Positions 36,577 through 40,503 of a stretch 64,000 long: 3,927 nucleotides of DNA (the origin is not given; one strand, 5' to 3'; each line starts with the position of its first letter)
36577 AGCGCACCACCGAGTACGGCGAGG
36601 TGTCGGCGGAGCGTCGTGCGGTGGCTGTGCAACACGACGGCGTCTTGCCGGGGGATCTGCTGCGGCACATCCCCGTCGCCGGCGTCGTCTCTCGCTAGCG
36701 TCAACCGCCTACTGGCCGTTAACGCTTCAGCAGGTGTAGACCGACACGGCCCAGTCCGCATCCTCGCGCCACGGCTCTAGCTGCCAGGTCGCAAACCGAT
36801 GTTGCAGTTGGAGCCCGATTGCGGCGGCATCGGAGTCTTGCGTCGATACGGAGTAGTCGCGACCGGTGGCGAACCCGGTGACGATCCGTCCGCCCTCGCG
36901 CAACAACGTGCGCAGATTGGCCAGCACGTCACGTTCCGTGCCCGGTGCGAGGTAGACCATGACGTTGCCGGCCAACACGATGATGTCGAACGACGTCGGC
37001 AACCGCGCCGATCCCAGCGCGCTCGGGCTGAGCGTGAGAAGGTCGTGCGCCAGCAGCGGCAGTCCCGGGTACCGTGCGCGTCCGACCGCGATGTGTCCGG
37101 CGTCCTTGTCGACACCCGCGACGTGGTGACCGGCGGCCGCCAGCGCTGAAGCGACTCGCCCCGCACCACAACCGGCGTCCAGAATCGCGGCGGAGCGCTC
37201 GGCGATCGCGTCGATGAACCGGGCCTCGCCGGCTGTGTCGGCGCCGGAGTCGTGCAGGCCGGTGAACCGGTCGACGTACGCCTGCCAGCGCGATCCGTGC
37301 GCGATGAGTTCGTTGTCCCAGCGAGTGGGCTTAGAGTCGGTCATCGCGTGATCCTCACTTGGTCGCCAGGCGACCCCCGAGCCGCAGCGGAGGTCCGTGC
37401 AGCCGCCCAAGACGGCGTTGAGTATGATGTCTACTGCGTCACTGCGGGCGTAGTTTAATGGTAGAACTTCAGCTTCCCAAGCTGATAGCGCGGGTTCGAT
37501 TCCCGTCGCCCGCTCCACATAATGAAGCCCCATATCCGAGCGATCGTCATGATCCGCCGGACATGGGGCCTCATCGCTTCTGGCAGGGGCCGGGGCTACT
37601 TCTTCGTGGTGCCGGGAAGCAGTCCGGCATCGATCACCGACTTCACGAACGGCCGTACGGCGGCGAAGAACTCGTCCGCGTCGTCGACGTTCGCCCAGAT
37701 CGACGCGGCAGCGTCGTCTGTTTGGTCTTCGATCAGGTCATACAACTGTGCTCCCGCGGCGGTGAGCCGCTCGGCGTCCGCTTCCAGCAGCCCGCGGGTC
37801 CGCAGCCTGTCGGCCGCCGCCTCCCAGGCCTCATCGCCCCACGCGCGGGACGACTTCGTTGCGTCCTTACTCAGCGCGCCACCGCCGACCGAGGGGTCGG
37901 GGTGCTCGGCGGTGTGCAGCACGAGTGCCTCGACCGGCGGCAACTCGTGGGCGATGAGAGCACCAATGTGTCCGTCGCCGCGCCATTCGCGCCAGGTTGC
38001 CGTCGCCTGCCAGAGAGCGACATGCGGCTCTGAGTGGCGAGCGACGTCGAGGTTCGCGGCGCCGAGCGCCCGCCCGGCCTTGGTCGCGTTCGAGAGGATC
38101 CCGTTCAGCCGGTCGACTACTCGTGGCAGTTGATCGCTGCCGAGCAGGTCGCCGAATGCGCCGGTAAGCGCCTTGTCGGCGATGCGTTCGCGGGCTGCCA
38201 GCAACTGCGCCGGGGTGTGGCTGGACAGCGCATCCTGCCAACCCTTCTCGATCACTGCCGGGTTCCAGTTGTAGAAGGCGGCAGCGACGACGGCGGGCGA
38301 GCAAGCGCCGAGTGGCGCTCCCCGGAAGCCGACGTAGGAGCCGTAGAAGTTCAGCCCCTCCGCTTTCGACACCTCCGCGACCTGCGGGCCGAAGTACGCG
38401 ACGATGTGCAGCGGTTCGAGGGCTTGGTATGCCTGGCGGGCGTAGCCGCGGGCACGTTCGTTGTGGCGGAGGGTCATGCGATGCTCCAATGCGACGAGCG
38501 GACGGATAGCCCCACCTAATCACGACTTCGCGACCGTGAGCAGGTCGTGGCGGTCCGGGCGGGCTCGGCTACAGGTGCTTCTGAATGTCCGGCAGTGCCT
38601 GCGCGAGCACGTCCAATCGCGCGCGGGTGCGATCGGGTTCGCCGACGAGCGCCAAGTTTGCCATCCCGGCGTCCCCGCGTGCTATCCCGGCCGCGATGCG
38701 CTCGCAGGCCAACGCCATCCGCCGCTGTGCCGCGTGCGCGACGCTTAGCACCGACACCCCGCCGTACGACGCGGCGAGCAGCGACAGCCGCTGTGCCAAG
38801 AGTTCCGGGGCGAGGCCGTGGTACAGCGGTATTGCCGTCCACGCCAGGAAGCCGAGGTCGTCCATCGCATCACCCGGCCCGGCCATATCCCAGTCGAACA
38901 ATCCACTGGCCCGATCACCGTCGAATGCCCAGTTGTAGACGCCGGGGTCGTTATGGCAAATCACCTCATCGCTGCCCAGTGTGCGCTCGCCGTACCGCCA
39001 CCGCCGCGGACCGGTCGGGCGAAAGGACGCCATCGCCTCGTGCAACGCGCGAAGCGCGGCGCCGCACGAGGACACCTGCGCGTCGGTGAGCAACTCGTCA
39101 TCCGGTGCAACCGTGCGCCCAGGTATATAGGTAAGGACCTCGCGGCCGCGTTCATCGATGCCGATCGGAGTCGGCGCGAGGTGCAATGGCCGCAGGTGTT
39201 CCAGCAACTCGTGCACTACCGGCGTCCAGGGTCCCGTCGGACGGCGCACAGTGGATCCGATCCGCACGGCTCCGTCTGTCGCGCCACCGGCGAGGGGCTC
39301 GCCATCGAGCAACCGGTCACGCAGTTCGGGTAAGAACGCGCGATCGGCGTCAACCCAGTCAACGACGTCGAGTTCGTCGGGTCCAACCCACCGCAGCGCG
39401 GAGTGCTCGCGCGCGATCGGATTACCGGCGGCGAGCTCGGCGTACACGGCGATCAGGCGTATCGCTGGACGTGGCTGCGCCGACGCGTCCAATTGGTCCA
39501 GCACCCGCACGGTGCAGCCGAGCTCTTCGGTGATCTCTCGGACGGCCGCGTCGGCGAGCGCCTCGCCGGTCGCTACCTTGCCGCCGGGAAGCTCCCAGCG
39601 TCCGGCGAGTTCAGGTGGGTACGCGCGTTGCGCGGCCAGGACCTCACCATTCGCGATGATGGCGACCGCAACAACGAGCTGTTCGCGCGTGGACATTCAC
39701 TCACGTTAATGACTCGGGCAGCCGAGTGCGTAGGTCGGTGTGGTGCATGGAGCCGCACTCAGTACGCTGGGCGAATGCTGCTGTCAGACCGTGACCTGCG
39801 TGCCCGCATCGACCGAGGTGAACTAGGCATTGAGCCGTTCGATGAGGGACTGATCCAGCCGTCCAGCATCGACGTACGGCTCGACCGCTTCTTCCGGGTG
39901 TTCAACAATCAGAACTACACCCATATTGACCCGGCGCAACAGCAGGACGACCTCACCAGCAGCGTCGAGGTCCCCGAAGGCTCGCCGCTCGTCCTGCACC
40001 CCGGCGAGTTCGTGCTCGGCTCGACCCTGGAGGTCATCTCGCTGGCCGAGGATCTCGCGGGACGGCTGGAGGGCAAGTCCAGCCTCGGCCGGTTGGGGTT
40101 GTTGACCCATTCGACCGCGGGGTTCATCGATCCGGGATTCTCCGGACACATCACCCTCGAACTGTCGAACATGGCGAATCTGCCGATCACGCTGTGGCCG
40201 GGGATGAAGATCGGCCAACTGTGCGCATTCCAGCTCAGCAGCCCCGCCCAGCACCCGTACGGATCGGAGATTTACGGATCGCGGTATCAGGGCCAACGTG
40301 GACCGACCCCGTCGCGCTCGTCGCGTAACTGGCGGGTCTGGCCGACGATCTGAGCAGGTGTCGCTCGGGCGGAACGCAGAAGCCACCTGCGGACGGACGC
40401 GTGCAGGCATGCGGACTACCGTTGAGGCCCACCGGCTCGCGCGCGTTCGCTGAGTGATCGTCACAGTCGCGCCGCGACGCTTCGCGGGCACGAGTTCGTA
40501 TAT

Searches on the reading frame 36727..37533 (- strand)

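Call 40: search_protein_families(library=pfam, proteins=[window:36727-37533:-], max_evalue=0.001)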
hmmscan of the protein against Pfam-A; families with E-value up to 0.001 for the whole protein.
window:36727-37533:- (268 aa): 7 families
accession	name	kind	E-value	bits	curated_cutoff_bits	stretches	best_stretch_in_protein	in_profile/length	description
PF08242.18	Methyltransf_12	-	2.7e-13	50.9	30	1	118-217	1-98/98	Methyltransferase domain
PF13649.12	Methyltransf_25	-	4.6e-12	46.9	27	1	117-215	1-97/97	Methyltransferase domain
PF08241.18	Methyltransf_11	-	3.6e-09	37.6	21.2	1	118-218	1-94/95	Methyltransferase domain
PF03848.20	TehB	-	7.2e-06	26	20.4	1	114-220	31-135/193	Tellurite resistance protein TehB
PF13847.12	Methyltransf_31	-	8.9e-06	25.9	27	1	115-219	5-109/145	Methyltransferase domain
PF01739.24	CheR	-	1.5e-05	24.9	27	1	176-220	131-174/195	CheR methyltransferase, SAM binding domain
PF13489.12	Methyltransf_23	-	3.9e-05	23.9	27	1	111-157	20-61/164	Methyltransferase domain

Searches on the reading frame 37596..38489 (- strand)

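Call 41: search_protein_families(library=pfam, proteins=[window:37596-38489:-], max_evalue=0.001)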
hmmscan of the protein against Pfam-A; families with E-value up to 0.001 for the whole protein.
window:37596-38489:- (297 aa): 1 family
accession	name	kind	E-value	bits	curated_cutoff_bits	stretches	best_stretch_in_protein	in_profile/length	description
PF21863.2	HTH_67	-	1.3e-84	284.5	27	1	17-292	1-268/268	Helix-turn-helix family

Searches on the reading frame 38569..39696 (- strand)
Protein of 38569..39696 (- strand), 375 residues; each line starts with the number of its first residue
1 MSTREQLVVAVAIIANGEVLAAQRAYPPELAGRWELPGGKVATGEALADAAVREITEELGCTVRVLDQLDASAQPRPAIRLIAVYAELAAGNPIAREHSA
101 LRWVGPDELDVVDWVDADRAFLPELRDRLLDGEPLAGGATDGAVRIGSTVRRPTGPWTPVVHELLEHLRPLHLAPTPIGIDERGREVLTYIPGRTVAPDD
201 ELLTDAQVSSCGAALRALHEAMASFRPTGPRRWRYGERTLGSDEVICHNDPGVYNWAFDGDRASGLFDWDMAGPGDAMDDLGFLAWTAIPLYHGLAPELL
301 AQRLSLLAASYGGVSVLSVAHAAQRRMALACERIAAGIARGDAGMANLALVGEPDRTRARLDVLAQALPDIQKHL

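Call 40: search_protein_families(library=pfam, proteins=[window:38569-39696:-], max_evalue=0.001)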
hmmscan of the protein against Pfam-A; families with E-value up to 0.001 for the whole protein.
window:38569-39696:- (375 aa): 3 families
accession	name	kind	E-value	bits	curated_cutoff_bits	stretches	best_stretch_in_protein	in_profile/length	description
PF00293.34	NUDIX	-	2.6e-17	63.5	21.1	1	8-124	5-133/134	NUDIX domain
PF01636.29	APH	-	2.6e-14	54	23.2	2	241-287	163-212/239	Phosphotransferase enzyme family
PF14815.12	NUDIX_4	-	8.1e-09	35.7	35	1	10-122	2-111/113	NUDIX domain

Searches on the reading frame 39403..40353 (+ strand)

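Call 95: search_protein_families(library=pfam, proteins=[window:39403-40353:+], max_evalue=0.001)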
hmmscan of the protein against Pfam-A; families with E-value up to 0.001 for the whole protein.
window:39403-40353:+ (316 aa): 4 families
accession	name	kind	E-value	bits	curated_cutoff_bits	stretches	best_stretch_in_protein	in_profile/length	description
PF22769.1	DCD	-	5.5e-46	156.9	27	1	127-275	2-150/153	dCTP deaminase-like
PF06559.16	DCD_N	-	1.4e-07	32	21.4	1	126-273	4-158/164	2'-deoxycytidine 5'-triphosphate deaminase (DCD) N-terminal domain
PF22569.1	DCD_C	-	4.4e-07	29.9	22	1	181-299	63-185/192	2'-deoxycytidine 5'-triphosphate deaminase (DCD), C-terminal domain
PF00692.24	dUTPase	-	4e-06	27.1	22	1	196-281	24-107/129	dUTPase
